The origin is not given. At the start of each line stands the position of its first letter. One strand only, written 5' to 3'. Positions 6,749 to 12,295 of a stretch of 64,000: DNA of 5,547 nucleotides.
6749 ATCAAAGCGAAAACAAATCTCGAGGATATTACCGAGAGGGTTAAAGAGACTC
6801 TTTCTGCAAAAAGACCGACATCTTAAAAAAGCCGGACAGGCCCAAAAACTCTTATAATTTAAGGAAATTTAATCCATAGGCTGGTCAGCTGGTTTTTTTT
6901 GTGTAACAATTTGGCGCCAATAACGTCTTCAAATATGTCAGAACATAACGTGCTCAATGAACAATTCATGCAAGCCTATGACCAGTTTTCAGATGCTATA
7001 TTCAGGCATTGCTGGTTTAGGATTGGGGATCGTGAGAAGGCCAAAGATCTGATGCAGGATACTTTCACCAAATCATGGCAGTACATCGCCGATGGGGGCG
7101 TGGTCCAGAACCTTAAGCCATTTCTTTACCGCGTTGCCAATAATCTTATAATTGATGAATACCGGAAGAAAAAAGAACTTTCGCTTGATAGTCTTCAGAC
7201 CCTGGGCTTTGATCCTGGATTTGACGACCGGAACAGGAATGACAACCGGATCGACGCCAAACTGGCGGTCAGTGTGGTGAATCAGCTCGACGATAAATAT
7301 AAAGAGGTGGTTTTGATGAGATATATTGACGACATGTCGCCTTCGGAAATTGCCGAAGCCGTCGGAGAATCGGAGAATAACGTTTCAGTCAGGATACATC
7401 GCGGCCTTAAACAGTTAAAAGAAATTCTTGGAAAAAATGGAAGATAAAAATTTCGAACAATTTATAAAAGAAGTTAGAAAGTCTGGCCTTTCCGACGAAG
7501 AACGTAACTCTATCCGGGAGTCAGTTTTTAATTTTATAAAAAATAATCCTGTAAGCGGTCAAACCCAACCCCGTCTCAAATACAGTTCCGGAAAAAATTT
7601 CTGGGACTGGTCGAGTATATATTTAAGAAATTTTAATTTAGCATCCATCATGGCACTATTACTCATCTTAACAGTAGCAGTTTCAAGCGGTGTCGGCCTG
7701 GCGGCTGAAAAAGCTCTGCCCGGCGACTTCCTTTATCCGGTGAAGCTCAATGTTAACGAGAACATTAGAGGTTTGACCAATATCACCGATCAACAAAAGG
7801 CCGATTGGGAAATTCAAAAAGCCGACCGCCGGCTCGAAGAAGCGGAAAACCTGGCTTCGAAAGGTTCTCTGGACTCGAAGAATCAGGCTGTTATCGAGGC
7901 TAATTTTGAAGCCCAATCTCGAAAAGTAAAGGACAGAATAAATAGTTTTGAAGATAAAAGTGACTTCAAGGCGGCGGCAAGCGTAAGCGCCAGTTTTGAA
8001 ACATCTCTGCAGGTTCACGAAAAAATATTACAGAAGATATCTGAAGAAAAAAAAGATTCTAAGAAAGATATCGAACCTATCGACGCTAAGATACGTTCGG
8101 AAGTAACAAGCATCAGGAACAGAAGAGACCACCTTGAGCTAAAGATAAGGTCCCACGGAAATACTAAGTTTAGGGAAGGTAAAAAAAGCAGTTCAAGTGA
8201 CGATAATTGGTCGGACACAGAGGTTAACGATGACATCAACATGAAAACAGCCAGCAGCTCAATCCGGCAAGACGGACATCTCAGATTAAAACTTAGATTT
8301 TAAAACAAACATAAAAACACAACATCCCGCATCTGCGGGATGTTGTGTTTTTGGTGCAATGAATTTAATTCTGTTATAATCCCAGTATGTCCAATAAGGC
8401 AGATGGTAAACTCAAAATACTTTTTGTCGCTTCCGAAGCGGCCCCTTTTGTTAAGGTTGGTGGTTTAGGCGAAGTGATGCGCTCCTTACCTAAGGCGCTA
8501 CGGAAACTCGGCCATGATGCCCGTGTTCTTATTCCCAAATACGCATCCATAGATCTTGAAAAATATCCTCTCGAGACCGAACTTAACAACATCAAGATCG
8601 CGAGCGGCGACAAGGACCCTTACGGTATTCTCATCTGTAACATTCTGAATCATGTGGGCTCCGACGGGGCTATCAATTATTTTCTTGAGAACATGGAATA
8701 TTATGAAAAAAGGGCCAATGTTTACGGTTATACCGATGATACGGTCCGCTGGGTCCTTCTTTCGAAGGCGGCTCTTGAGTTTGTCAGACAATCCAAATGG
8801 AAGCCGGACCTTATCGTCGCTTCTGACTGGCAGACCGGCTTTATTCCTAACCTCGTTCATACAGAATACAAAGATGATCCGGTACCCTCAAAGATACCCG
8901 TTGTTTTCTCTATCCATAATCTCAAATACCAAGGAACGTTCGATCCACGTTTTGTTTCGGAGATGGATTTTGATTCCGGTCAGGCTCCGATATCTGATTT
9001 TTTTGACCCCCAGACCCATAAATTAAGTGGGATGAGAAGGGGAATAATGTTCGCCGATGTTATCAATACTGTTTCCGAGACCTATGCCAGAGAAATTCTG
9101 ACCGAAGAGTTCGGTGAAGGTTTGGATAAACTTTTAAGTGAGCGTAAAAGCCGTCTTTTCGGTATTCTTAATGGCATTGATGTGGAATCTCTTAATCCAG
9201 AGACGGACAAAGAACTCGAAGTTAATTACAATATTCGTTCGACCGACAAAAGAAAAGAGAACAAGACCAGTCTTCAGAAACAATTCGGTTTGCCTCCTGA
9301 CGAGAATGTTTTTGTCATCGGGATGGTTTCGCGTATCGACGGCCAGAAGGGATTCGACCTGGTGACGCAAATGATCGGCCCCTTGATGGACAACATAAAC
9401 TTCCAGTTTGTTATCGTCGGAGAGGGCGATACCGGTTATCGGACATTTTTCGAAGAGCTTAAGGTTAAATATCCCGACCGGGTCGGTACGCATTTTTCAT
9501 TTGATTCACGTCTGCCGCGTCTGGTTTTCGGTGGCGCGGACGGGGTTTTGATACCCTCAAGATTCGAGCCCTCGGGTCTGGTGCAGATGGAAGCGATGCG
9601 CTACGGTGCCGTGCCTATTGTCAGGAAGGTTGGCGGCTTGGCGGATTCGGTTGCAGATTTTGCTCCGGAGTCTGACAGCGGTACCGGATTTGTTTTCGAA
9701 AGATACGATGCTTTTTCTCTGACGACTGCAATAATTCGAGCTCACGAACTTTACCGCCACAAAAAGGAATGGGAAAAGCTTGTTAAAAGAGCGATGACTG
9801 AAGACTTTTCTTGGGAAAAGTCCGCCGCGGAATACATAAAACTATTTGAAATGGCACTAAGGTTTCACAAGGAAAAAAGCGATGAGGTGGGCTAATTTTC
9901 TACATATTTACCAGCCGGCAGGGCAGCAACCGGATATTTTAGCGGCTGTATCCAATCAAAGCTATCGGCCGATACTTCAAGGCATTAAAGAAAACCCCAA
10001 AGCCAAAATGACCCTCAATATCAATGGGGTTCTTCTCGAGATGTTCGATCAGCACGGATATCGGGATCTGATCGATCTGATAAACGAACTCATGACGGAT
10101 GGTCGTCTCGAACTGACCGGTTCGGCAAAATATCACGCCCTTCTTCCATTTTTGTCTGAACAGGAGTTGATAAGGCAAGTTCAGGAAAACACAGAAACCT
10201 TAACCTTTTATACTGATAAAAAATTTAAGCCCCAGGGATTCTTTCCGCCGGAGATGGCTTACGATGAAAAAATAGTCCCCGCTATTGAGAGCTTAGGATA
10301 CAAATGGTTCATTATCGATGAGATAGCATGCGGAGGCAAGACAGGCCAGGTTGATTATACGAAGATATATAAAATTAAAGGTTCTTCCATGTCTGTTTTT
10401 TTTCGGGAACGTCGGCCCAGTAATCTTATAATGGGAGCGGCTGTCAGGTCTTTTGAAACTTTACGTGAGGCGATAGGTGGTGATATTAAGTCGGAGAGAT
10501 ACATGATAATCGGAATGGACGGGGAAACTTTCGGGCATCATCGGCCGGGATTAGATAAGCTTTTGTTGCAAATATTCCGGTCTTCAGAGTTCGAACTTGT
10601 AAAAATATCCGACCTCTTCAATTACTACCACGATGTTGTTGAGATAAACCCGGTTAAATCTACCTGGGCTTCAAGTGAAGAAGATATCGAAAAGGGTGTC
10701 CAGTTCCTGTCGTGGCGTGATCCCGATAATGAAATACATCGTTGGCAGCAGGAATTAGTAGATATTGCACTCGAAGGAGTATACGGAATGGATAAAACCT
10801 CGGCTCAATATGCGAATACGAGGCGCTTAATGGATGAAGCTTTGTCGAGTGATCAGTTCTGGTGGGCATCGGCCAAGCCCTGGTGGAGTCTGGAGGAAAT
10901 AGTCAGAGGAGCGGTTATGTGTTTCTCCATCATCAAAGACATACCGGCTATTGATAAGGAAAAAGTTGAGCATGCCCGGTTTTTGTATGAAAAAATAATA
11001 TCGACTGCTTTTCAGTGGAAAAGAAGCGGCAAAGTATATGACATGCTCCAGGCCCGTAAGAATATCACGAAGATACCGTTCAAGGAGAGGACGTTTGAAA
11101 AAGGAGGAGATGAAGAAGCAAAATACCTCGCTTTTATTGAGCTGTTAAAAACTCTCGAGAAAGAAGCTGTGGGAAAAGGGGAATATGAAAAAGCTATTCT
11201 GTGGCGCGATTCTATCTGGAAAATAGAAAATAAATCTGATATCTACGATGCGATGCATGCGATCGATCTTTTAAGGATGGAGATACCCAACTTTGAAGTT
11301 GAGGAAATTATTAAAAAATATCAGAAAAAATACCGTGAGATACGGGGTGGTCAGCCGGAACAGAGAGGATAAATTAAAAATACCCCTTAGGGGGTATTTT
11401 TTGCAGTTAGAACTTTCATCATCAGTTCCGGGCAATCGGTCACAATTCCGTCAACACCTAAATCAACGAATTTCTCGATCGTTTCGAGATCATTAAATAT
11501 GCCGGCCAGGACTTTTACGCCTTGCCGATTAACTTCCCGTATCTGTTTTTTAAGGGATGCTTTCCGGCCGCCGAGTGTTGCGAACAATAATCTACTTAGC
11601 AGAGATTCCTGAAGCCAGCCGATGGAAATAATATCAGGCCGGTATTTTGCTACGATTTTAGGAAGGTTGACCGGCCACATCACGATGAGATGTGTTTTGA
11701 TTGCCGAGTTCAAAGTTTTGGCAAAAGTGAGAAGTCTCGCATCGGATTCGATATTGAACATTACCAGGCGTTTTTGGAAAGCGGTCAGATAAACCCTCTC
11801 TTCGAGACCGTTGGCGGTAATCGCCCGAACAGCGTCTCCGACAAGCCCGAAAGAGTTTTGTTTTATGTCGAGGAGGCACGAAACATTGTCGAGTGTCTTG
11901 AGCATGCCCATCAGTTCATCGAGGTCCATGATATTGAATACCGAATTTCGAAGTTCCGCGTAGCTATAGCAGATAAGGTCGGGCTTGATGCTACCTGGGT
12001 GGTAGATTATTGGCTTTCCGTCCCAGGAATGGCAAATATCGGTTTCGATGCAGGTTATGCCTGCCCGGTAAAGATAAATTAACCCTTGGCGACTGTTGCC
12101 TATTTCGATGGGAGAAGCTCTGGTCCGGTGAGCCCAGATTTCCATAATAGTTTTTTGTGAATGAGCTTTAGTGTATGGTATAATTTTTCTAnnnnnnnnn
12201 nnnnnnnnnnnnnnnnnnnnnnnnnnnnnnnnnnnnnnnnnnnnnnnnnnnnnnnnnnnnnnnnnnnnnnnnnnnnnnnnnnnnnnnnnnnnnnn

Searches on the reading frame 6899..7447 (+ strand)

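Call 53: search_protein_families(library=pfam, proteins=[window:6899-7447:+], max_evalue=0.001)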
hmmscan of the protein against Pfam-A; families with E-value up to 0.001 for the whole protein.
window:6899-7447:+ (182 aa): 3 families
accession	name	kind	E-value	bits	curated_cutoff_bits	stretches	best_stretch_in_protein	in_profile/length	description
PF08281.18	Sigma70_r4_2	-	1.9e-14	53.5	25.7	1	126-173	7-54/54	Sigma-70, region 4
PF04542.20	Sigma70_r2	-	1.5e-10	41.1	24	1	27-92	2-69/71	Sigma-70 region 2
PF04545.22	Sigma70_r4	-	7.4e-10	38.6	24.1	1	128-175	3-50/50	Sigma-70, region 4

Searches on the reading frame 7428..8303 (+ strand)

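Call 53: search_protein_families(library=pfam, proteins=[window:7428-8303:+], max_evalue=0.001)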
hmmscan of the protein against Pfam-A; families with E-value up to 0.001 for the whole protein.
window:7428-8303:+ (291 aa): 1 family
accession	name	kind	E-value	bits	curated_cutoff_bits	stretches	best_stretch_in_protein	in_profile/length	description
PF18915.5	DUF5667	-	1e-11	45.6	27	1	96-223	2-97/99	Domain of unknown function (DUF5667)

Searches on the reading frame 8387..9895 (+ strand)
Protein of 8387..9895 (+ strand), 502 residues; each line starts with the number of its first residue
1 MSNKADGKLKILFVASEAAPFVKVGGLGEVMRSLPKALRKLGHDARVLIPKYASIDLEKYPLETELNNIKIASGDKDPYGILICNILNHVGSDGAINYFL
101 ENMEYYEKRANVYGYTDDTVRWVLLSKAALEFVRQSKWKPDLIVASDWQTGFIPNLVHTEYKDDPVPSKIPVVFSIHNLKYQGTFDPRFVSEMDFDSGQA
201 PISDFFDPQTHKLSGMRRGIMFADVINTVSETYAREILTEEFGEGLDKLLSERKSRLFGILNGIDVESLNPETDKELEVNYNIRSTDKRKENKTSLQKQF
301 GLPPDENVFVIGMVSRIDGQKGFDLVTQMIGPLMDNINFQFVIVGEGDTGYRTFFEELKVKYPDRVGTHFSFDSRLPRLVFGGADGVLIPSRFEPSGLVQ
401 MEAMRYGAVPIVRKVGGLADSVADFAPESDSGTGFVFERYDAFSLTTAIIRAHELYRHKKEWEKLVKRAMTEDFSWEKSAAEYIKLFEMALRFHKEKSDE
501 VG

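Call 53: search_protein_families(library=pfam, proteins=[window:8387-9895:+], max_evalue=0.001)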
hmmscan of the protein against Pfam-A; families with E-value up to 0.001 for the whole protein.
window:8387-9895:+ (502 aa): 6 families
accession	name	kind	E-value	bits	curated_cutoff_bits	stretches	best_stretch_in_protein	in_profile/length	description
PF08323.17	Glyco_transf_5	-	2.2e-68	231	22.7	1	10-251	1-238/239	Starch synthase catalytic domain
PF00534.26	Glycos_transf_1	-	2.8e-18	66.5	26.4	1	300-464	7-167/172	Glycosyl transferases group 1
PF13692.12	Glyco_trans_1_4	-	8.8e-12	45.9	27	1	310-452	3-139/142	Glycosyl transferases group 1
PF13579.12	Glyco_trans_4_4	-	1.8e-08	35.3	29.7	1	128-238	59-143/158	Glycosyl transferase 4-like domain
PF20706.3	GT4-conflict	-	4.5e-07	29.6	26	1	303-481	192-383/385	Family 4 Glycosyltransferase in conflict systems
PF13439.12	Glyco_transf_4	-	7.6e-05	23.2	28.5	0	24-59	1-36/170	Glycosyltransferase Family 4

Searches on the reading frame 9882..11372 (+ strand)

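Call 53: search_protein_families(library=pfam, proteins=[window:9882-11372:+], max_evalue=0.001)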
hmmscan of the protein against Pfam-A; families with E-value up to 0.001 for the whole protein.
window:9882-11372:+ (496 aa): 1 family
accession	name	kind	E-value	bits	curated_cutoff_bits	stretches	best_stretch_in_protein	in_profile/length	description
PF03065.20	Glyco_hydro_57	-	6.3e-30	104.9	21.2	1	20-247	40-280/291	Glycosyl hydrolase family 57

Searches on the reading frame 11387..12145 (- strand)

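Call 53: search_protein_families(library=pfam, proteins=[window:11387-12145:-], max_evalue=0.001)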
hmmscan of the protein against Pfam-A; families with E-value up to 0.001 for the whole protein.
window:11387-12145:- (252 aa): 1 family
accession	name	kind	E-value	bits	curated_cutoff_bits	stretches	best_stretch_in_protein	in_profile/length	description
PF03009.23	GDPD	-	7.9e-09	36.4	23.6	1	25-240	19-243/244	Glycerophosphoryl diester phosphodiesterase family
